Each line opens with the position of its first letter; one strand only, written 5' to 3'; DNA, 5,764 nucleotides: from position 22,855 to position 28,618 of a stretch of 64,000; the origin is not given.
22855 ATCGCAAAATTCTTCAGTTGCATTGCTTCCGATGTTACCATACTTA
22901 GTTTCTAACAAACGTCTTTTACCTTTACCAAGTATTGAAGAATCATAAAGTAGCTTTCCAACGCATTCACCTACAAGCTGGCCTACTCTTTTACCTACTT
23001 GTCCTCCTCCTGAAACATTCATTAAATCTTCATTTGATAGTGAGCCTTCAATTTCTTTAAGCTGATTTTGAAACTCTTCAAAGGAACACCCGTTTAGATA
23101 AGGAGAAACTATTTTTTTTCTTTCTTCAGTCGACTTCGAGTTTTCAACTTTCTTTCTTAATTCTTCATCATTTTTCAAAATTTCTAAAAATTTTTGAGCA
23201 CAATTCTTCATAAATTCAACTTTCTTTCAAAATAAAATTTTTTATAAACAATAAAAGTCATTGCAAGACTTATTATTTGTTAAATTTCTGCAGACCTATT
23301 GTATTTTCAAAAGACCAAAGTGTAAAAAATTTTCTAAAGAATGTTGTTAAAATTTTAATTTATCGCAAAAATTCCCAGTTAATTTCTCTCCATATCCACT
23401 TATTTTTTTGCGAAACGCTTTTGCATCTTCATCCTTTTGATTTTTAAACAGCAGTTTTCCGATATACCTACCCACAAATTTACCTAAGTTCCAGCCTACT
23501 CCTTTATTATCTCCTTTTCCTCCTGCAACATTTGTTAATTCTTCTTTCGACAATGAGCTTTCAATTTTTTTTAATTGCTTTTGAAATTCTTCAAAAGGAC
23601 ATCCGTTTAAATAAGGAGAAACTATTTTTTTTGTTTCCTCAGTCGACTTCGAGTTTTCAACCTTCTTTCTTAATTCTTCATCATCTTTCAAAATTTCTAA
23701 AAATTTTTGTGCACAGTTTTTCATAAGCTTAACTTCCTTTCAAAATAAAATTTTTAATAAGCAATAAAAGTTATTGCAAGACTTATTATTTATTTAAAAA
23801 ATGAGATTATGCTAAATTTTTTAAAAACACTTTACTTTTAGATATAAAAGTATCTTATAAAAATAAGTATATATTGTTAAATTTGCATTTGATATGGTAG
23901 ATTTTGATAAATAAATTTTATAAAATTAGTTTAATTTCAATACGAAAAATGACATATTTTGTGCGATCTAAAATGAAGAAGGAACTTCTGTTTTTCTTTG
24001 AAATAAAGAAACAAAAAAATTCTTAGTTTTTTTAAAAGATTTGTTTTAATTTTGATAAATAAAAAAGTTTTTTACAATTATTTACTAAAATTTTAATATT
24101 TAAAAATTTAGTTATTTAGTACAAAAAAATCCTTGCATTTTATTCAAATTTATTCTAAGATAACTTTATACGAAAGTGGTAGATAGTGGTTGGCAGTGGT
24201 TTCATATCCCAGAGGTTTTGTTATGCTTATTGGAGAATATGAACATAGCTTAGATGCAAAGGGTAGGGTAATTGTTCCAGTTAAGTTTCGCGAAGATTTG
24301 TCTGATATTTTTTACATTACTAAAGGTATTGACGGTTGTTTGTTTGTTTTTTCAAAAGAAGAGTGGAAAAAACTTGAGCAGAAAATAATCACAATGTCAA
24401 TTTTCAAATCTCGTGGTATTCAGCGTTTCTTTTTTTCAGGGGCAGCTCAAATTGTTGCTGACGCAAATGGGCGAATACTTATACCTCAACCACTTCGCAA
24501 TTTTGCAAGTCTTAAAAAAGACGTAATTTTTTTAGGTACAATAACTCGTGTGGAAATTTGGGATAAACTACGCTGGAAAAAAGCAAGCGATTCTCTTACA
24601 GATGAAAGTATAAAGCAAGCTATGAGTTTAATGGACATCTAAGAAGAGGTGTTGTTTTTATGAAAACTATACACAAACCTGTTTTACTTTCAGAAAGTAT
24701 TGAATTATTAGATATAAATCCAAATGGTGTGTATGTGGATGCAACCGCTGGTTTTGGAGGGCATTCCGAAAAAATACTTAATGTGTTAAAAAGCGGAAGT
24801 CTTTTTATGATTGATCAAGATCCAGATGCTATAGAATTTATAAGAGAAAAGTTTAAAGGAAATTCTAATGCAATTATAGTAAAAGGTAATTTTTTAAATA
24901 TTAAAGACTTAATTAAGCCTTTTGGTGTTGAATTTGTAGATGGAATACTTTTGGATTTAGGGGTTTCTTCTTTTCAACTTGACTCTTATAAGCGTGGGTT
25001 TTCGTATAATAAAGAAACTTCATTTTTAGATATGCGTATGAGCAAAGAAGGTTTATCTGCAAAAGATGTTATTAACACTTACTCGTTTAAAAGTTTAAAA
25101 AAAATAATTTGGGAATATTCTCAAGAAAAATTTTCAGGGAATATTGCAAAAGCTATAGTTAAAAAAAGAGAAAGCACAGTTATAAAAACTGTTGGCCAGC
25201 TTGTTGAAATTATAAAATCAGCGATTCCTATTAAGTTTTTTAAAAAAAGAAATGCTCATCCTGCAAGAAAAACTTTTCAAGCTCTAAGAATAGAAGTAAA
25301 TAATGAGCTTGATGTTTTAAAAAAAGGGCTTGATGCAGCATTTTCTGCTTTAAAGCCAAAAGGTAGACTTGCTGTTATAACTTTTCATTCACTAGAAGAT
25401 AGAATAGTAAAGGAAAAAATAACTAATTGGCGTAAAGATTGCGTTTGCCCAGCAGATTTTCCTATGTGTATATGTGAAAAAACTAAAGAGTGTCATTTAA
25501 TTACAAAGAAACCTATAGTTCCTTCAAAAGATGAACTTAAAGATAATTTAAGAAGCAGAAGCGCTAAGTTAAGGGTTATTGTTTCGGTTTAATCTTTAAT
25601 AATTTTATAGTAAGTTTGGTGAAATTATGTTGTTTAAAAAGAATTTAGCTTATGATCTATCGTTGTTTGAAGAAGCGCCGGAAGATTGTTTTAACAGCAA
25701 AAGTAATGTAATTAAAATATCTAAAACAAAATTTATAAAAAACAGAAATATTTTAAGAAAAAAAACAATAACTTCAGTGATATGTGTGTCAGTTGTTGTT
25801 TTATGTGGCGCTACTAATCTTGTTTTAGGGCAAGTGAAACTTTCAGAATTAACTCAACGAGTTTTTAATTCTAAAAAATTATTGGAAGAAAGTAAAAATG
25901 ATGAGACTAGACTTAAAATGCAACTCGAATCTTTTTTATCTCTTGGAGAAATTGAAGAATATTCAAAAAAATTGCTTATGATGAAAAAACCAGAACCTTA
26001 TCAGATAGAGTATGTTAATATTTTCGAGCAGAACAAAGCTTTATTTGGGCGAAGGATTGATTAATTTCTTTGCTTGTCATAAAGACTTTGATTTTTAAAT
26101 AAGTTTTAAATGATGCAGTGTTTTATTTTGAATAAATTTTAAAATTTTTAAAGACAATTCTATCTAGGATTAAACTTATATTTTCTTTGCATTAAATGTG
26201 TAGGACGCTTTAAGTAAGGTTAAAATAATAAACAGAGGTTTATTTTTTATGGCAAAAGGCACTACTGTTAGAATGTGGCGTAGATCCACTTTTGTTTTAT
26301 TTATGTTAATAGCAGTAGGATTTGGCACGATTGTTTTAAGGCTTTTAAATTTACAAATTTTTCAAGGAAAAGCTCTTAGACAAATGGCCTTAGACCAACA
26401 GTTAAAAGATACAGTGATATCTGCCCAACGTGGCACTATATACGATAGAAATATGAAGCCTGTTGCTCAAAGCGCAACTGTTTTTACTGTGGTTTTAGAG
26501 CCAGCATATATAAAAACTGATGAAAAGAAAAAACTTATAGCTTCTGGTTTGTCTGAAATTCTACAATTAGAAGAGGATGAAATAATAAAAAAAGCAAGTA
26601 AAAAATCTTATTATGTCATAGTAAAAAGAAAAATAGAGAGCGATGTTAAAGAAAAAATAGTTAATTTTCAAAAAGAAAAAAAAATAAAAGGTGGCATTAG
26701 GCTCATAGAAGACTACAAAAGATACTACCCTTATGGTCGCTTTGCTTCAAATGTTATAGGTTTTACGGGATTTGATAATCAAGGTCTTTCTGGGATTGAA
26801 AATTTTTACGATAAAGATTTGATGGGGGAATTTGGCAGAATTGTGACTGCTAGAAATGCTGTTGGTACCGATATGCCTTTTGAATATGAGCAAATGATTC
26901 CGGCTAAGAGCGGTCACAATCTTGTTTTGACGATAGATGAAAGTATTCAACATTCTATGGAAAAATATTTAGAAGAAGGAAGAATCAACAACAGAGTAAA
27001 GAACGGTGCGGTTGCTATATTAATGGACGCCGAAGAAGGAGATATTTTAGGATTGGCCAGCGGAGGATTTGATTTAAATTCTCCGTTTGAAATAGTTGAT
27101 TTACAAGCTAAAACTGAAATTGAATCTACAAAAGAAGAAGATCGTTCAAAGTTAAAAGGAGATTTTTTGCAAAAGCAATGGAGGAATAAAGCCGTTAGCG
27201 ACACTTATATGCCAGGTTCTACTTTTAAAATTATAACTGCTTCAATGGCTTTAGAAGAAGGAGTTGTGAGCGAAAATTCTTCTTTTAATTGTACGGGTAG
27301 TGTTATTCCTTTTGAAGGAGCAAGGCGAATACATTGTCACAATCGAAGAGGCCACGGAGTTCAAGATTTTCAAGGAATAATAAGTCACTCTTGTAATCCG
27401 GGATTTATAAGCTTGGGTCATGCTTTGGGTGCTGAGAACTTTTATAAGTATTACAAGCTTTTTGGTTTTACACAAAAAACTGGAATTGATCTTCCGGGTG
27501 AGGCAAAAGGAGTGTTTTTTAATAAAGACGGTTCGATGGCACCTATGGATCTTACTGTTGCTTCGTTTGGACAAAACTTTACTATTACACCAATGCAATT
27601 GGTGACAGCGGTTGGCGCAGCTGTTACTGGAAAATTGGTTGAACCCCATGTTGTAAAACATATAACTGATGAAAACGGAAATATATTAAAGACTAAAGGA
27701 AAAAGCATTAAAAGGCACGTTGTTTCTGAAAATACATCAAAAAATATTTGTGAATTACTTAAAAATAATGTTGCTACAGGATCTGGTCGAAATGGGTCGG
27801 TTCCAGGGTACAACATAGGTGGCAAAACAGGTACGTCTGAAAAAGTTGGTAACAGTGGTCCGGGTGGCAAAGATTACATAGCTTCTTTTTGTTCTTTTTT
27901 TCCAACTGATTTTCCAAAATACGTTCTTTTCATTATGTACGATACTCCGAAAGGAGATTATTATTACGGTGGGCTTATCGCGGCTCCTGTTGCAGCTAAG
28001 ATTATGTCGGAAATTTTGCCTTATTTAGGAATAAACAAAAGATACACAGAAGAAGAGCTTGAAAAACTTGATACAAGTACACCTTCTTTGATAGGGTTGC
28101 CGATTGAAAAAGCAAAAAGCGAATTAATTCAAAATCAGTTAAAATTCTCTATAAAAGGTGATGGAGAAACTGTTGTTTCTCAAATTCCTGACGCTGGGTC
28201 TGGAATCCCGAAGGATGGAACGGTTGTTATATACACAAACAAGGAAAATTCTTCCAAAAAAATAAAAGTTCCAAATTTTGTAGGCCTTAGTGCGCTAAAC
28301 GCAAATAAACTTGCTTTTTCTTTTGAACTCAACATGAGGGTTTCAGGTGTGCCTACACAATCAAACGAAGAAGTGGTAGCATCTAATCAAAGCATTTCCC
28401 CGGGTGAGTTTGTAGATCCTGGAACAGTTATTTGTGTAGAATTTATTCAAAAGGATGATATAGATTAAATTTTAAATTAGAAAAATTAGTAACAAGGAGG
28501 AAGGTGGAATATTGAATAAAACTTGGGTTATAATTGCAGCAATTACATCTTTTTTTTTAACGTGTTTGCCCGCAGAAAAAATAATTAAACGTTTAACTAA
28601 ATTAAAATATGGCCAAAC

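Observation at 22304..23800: Three tandem genes encoding Nif11-like-leader, double-glycine precursor peptides with hypervariable cores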

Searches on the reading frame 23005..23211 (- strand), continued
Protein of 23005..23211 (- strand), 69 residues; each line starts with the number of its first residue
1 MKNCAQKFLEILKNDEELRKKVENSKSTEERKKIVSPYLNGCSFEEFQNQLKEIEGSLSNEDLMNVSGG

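Call 96: fold_search(model_id=the predicted structure, library=pdb)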
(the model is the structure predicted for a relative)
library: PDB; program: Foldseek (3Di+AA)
matches with E <= 10: 147; with E <= 0.001: 0
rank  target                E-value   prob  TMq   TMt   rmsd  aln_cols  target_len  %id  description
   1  8yso                  7.2e-01  0.09  0.20  0.19  13.6       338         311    9  Crystal structure of the Deinococcus wulumuqiensis CD-NTase DwCdnB Ear-cut mutant in complex with ATP (released 2025-01-29)
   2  6wt9                  8.4e-01  0.07  0.20  0.20  16.7       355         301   12  Structure of STING-associated CdnE c-di-GMP synthase from Capnocytophaga granulosa (released 2020-09-09)
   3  9mdv_A                1.1e+00  0.04  0.13  0.15  18.6       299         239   13  Apo form of the estrogen receptor alpha ligand binding domain of Melanotaenia fluviatilis (released 2025-10-22)
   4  3ryt_A                1.3e+00  0.02  0.13  0.08  24.9       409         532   10  The Plexin A1 intracellular region in complex with Rac1 (released 2012-01-18)
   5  8ysc                  1.6e+00  0.06  0.21  0.21  13.6       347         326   13  Crystal structure of the Deinococcus wulumuqiensis CD-NTase DwCdnB in complex with ATP (form 1) (released 2025-01-29)
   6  7xy6_A                1.7e+00  0.02  0.11  0.13  19.0       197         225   10  Adenosine receptor bound to an agonist in complex with G protein obtained by cryo-EM (released 2023-05-03)
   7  7z5g_D                1.7e+00  0.01  0.11  0.09  24.7       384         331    9  human apo MATCAP (released 2022-05-11)
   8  6q52                  1.9e+00  0.03  0.14  0.12  16.4       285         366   11  Structure of a psychrophilic CCA-adding enzyme in complex with CMPcPP at room temperature in ChipX microfluidic device (released 2019-05-01)
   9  6zxj_I                1.9e+00  0.02  0.13  0.08  20.7       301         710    9  Fully-loaded anthrax lethal toxin in its heptameric pre-pore state, in which the third lethal factor is masked out (PA (released 2020-09-02)
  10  7z5g_A                2.0e+00  0.01  0.12  0.12  24.6       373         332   10  human apo MATCAP (released 2022-05-11)
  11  7oqx                  2.1e+00  0.06  0.23  0.20  15.8       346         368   12  Crystal structure of a psychrophilic CCA-adding enzyme in complex with CMPcPP (released 2021-11-03)
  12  7z5g_C                2.1e+00  0.01  0.13  0.12  25.1       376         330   10  human apo MATCAP (released 2022-05-11)
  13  7z5g_B                2.2e+00  0.04  0.19  0.17  20.5       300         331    9  human apo MATCAP (released 2022-05-11)
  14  7z6s_C                2.4e+00  0.04  0.18  0.16  20.2       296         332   10  MATCAP bound to a human 14 protofilament microtubule (released 2022-05-11)
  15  2jfa_B                2.6e+00  0.04  0.14  0.17  14.6       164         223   14  ESTROGEN RECEPTOR ALPHA LBD IN COMPLEX WITH AN AFFINITY-SELECTED COREPRESSOR PEPTIDE (released 2007-02-20)
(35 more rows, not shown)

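Call 99: search_protein_families(library=pfam, proteins=[P0089, L019:3023-3244:+, L019:4537-6264:+], max_evalue=0.01)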
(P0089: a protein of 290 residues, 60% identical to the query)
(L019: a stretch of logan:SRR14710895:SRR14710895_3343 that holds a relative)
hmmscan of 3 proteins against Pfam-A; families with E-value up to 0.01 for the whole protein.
P0089 (290 aa): 1 family
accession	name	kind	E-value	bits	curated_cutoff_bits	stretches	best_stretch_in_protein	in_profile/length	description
PF22541.2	DUF7005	-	1.1e-60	205.9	27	3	135-285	202-357/361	Family of unknown function (DUF7005)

L019:3023-3244:+ (73 aa): 1 family
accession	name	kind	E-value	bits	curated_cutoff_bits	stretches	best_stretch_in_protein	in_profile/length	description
PF04604.19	L_biotic_typeA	-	0.0032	17.7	21.7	1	7-31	4-28/50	Type-A lantibiotic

L019:4537-6264:+ (575 aa): 7 families
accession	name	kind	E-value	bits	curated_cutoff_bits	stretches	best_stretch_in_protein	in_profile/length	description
PF13401.12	AAA_22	-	5.1e-06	27.3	27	1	167-293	6-122/130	AAA domain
PF00004.35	AAA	-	0.00014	22.8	21.2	1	170-310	2-109/131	ATPase family associated with various cellular activities (AAA)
PF03193.22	RsgA_GTPase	-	0.0016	18.7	30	1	149-188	90-128/174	RsgA GTPase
PF05729.18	NACHT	-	0.0024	18.2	26.7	0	169-272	3-97/167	NACHT domain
PF00910.28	RNA_helicase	-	0.0035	18.3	21.5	0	170-192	2-24/105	RNA helicase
PF01656.29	CbiA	-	0.0043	17.5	25.4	0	173-298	6-115/125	CobQ/CobB/MinD/ParA nucleotide binding domain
PF07724.20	AAA_2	-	0.0062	17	27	0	169-194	6-31/166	AAA domain (Cdc48 subfamily)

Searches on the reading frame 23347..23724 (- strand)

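Call 3: search_protein_families(library=ncbifam, proteins=[window:23347-23724:-], max_evalue=10)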
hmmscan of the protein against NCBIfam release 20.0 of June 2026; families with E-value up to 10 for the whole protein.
window:23347-23724:- (125 aa): 3 families
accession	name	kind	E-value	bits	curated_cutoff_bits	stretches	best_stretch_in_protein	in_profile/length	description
TIGR03798.1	leader_Nif11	subfamily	1.5e-05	25.2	32.3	1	5-69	6-68/68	Nif11-like leader peptide family RiPP precursor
TIGR02526.1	eut_PduT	equivalog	0.06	13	250.3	1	3-55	37-89/182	ethanolamine utilization microcompartment shell protein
NF038167.1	cyan_ocin_like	subfamily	0.15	12.3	32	1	57-72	10-25/72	CTB family bacteriocin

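Call 4: search_protein_families(library=pfam, proteins=[window:23347-23724:-], max_evalue=10)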
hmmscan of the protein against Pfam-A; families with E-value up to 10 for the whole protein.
window:23347-23724:- (125 aa): 3 families
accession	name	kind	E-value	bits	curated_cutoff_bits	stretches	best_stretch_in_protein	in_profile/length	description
PF07862.16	Nif11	-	5.6e-05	23.8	23.8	1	5-34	6-35/48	Nif11 domain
PF12108.13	SF3a60_bindingd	-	0.028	14.8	22.3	1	43-54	7-18/27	Splicing factor SF3a60 binding domain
PF10439.15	Bacteriocin_IIc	-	0.15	12.5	27.1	1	57-89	6-39/59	Bacteriocin class II with double-glycine leader peptide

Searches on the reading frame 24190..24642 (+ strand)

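Call 10: search_protein_families(library=pfam, proteins=[window:24190-24642:+], max_evalue=0.001)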
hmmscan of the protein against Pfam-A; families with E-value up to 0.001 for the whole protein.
window:24190-24642:+ (150 aa): 1 family
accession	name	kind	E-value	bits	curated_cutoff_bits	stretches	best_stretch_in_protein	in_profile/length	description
PF02381.23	MraZ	-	1.3e-34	118.4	23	2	12-73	1-63/72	MraZ protein, putative antitoxin-like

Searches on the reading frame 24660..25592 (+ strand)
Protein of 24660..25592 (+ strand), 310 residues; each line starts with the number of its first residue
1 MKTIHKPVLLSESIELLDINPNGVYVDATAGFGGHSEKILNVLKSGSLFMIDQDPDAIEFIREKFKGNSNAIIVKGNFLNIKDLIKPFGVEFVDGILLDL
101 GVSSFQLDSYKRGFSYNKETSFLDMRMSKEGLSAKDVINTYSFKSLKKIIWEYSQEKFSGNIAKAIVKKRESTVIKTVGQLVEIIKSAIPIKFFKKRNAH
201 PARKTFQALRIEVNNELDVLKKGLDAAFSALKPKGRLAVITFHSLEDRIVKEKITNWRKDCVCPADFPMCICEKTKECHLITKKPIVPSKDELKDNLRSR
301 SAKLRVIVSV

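Call 18: search_protein_families(library=pfam, proteins=[window:24660-25592:+], max_evalue=0.0001)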
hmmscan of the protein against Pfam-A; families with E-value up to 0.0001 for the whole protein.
window:24660-25592:+ (310 aa): 1 family
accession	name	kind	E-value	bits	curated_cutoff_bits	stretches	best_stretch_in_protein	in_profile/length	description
PF01795.25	Methyltransf_5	-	1.5e-109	366.6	27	1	4-307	3-306/309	MraW methylase family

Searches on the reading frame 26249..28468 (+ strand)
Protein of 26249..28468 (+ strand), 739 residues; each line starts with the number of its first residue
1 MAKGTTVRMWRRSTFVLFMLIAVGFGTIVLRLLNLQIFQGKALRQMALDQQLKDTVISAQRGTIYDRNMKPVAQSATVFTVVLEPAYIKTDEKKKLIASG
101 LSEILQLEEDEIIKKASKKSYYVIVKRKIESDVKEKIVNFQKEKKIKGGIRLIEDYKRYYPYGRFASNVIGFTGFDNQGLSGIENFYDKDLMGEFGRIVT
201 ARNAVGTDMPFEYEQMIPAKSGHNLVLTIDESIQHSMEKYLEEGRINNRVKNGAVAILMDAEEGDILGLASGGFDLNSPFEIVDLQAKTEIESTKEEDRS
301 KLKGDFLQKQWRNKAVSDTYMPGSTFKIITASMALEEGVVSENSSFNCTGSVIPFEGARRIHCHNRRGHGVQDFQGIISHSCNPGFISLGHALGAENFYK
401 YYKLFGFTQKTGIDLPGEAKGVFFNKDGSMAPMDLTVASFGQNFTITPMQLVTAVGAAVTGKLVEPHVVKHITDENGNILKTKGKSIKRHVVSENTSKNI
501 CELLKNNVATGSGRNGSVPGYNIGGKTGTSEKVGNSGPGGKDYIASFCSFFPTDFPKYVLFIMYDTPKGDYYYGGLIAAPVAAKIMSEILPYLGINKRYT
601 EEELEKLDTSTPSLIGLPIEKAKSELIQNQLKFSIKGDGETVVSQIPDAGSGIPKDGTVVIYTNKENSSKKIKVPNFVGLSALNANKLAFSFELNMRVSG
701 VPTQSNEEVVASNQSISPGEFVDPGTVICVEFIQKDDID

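Call 18: search_protein_families(library=pfam, proteins=[window:26249-28468:+], max_evalue=0.0001)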
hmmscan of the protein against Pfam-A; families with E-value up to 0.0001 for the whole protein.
window:26249-28468:+ (739 aa): 3 families
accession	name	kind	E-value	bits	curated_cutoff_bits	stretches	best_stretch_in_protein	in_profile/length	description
PF00905.27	Transpeptidase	-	4.1e-67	226.9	22.1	1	255-586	2-298/299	Penicillin binding protein transpeptidase domain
PF03717.20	PBP_dimer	-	1.5e-21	78.1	24.4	1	57-207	2-174/180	Penicillin-binding Protein dimerisation domain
PF03793.24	PASTA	-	1e-12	48.2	23.2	1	612-665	4-64/64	PASTA domain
